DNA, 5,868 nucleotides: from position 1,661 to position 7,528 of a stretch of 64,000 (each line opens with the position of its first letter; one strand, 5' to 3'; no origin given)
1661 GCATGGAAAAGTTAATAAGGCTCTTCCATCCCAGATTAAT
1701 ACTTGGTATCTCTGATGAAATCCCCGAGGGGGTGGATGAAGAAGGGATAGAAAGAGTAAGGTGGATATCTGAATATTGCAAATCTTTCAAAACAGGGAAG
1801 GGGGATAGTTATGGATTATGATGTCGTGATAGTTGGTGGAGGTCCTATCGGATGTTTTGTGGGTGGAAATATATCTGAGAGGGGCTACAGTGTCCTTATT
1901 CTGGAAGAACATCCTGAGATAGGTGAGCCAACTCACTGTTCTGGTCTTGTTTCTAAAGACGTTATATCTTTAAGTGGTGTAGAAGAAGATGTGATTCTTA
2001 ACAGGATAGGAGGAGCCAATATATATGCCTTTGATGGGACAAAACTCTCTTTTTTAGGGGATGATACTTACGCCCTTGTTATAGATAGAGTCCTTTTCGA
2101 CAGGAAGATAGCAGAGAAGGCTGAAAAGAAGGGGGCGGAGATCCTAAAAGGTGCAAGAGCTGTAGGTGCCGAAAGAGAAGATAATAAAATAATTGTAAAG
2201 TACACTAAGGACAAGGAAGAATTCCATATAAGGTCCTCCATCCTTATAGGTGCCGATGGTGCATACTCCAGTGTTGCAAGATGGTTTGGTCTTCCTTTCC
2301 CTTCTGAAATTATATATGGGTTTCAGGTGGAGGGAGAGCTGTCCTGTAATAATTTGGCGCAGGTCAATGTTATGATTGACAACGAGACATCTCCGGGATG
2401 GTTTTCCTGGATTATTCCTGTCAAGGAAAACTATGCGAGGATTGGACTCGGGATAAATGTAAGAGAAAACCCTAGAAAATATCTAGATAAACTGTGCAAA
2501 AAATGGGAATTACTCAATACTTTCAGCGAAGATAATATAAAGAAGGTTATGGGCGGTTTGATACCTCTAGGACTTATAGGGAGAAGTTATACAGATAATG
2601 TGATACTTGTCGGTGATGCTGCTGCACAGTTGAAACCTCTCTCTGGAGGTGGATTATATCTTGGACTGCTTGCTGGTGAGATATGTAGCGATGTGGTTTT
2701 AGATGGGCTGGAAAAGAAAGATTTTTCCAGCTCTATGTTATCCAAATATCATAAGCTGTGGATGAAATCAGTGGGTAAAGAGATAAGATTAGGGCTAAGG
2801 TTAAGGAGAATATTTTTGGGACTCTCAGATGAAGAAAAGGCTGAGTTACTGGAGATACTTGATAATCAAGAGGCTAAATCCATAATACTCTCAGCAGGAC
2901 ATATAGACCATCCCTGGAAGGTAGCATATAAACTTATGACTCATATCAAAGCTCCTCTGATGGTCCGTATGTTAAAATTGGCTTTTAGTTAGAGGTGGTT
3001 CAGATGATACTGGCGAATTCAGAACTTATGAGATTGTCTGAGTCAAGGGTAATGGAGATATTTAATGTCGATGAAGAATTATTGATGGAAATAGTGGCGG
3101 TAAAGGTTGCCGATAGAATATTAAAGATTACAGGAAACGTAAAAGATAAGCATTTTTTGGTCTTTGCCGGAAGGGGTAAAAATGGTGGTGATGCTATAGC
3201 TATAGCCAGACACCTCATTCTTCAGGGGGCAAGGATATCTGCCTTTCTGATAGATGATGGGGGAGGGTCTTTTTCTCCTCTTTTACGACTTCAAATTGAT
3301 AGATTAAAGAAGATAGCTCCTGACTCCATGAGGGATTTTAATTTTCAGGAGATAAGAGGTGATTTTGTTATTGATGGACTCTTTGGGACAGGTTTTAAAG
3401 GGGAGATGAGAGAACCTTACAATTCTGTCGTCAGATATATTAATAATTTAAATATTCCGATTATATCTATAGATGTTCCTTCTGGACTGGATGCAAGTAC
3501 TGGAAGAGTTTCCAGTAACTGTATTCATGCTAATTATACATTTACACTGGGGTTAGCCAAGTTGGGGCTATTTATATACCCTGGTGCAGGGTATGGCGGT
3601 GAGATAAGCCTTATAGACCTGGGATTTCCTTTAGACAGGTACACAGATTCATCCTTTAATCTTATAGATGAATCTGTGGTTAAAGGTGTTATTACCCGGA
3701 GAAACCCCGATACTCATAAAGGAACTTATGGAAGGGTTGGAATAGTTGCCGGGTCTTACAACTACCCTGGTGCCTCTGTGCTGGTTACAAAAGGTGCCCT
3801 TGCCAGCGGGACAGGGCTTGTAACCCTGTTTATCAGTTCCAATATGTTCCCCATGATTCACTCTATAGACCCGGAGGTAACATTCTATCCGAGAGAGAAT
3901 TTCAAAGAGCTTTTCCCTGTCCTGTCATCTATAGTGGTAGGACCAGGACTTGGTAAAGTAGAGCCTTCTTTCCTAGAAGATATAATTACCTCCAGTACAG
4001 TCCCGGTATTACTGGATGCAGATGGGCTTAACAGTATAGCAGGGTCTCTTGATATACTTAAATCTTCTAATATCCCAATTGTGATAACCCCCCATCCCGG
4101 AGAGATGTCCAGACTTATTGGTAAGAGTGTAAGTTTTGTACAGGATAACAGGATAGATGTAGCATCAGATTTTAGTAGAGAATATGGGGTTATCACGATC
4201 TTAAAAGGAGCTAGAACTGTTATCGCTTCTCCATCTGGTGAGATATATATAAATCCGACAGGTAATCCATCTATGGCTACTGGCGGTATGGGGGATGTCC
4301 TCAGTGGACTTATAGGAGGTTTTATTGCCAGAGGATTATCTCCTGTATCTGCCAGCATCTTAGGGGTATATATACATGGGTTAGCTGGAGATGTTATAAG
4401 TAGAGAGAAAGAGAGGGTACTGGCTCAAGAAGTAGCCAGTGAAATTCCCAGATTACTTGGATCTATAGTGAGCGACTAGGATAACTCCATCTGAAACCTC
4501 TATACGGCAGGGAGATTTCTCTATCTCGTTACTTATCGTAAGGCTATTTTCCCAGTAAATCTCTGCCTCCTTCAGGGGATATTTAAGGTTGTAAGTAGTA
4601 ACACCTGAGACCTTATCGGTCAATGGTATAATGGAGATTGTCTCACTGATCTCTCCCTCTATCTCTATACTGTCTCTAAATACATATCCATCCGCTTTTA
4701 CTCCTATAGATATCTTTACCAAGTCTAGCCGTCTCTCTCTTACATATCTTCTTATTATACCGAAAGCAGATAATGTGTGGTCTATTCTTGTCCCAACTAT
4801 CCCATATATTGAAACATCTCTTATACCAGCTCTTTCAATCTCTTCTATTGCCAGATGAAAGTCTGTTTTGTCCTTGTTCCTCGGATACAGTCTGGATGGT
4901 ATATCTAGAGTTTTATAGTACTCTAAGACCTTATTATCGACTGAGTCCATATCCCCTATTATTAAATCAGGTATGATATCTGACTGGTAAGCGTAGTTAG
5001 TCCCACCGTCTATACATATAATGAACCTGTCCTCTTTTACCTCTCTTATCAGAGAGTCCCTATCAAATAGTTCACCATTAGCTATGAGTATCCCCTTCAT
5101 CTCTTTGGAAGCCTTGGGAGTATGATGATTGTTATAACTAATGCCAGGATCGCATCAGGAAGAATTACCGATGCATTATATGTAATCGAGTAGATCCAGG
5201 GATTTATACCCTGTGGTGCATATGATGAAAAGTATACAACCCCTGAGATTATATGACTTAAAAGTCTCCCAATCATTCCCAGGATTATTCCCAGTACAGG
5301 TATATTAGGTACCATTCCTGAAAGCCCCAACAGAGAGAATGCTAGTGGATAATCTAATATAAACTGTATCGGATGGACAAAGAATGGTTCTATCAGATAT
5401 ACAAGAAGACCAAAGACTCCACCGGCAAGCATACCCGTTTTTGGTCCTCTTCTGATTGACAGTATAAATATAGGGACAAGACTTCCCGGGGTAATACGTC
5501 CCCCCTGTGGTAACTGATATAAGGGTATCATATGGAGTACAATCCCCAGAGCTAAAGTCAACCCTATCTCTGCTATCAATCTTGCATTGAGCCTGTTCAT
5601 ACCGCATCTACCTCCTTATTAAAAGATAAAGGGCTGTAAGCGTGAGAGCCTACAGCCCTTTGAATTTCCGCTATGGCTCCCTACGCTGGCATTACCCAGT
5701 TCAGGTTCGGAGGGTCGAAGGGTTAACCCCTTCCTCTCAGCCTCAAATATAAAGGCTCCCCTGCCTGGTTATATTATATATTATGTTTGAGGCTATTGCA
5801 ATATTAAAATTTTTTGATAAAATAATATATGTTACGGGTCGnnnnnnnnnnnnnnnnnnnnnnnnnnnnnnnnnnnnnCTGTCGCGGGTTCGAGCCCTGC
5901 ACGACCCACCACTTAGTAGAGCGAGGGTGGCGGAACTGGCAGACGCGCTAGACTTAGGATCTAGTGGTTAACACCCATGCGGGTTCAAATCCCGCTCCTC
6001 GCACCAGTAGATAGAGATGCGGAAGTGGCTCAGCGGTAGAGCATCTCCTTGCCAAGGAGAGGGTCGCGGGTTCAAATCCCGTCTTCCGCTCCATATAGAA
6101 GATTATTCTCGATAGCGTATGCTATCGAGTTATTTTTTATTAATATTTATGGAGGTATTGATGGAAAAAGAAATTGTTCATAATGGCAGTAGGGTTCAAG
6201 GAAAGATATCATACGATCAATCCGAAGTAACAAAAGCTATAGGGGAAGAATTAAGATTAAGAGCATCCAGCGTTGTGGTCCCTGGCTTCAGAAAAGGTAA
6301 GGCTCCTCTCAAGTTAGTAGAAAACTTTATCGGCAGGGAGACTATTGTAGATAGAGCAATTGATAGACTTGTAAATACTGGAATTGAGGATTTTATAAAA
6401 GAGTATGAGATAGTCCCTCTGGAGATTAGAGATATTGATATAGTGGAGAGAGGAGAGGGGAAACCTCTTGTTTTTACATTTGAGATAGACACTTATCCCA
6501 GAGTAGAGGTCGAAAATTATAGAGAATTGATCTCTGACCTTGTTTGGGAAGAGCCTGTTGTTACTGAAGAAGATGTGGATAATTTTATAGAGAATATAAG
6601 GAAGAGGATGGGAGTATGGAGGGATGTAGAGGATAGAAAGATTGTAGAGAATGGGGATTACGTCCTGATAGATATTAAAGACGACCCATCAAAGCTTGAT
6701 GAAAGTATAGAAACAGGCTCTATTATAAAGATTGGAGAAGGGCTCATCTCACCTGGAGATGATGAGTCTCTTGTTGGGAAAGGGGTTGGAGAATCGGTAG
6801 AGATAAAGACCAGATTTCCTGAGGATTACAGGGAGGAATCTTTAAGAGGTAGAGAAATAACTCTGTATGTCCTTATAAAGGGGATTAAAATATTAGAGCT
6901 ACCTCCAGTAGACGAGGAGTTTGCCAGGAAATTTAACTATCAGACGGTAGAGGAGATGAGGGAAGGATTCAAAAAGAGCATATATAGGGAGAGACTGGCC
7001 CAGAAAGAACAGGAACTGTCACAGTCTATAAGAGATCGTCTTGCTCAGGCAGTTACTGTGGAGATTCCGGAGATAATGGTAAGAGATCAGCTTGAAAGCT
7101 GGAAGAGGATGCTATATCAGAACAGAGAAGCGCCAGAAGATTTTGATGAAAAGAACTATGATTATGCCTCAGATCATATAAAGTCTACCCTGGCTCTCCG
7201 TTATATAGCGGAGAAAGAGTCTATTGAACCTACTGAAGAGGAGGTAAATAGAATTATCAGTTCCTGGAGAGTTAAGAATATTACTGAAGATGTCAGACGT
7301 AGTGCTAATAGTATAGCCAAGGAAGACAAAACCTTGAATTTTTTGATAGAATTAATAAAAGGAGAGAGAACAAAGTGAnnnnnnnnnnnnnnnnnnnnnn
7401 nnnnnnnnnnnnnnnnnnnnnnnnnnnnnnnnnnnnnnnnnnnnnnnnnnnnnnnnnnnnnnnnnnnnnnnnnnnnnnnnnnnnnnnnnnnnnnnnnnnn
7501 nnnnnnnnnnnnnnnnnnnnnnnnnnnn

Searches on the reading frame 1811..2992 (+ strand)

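Call 71: search_protein_families(library=pfam, proteins=[window:1811-2992:+], max_evalue=0.00001)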
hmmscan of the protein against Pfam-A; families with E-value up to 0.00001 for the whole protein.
window:1811-2992:+ (393 aa): 5 families
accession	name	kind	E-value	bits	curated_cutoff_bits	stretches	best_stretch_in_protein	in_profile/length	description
PF01494.25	FAD_binding_3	-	2.6e-17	63.5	22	1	2-285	1-307/349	FAD binding domain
PF01266.30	DAO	-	7.2e-13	49.2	27.9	0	4-39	1-36/353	FAD dependent oxidoreductase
PF00070.33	Pyr_redox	-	1e-06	29.6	22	0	5-44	2-43/82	Pyridine nucleotide-disulphide oxidoreductase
PF05834.18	Lycopene_cycl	-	2.2e-06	27.5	23.4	1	4-328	1-315/380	Lycopene cyclase protein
PF22578.2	GGR_cat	-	4.3e-06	26.9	27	1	185-246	20-84/88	Geranylgeranyl reductase catalytic domain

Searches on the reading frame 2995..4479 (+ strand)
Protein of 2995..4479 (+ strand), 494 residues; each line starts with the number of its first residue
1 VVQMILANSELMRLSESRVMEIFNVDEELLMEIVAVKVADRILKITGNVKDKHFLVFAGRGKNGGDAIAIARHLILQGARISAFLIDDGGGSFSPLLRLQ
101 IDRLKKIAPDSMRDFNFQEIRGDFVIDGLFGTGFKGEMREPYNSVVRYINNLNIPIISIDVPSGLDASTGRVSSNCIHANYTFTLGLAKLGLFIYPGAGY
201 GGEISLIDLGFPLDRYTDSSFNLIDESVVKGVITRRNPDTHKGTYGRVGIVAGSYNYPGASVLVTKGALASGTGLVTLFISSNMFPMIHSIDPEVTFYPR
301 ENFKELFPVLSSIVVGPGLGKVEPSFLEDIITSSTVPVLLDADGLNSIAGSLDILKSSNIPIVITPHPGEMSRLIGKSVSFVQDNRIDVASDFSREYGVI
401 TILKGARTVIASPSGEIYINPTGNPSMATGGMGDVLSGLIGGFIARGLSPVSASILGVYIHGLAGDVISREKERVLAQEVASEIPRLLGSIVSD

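Call 71: search_protein_families(library=pfam, proteins=[window:2995-4479:+], max_evalue=0.00001)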
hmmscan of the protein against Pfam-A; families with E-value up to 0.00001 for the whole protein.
window:2995-4479:+ (494 aa): 2 families
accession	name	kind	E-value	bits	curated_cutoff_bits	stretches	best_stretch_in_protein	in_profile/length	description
PF01256.23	Carb_kinase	-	4.6e-57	193.7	27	1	248-486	1-242/242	NAD(P)H-hydrate dehydratase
PF03853.21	YjeF_N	-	5.4e-41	140.8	24.9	1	29-191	3-169/169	YjeF-related protein N-terminus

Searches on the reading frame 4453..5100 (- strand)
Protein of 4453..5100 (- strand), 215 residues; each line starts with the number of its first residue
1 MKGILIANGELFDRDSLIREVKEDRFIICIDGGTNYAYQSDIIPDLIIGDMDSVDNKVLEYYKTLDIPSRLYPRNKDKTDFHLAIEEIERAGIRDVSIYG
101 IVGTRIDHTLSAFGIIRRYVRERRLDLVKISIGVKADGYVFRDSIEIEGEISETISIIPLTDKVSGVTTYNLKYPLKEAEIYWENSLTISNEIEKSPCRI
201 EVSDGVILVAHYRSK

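Call 71: search_protein_families(library=pfam, proteins=[window:4453-5100:-], max_evalue=0.00001)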
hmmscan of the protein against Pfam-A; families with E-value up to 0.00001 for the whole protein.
window:4453-5100:- (215 aa): 2 families
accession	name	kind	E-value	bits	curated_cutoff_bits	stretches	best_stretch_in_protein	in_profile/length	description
PF04263.21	TPK_catalytic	-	2.5e-28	98.7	30.7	1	21-121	5-106/113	Thiamin pyrophosphokinase, catalytic domain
PF04265.19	TPK_B1_binding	-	2.3e-13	50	22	1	152-207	11-67/67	Thiamin pyrophosphokinase, vitamin B1 binding domain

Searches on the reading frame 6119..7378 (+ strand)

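Call 71: search_protein_families(library=pfam, proteins=[window:6119-7378:+], max_evalue=0.00001)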
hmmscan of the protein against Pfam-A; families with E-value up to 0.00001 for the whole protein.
window:6119-7378:+ (419 aa): 2 families
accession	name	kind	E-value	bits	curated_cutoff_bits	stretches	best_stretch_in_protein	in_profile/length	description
PF05697.18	Trigger_N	-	5.9e-27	95.2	22.2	1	22-160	9-144/144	Bacterial trigger factor protein (TF)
PF05698.19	Trigger_C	-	1e-11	45.6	22.7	1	276-381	1-121/162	Bacterial trigger factor protein (TF) C-terminus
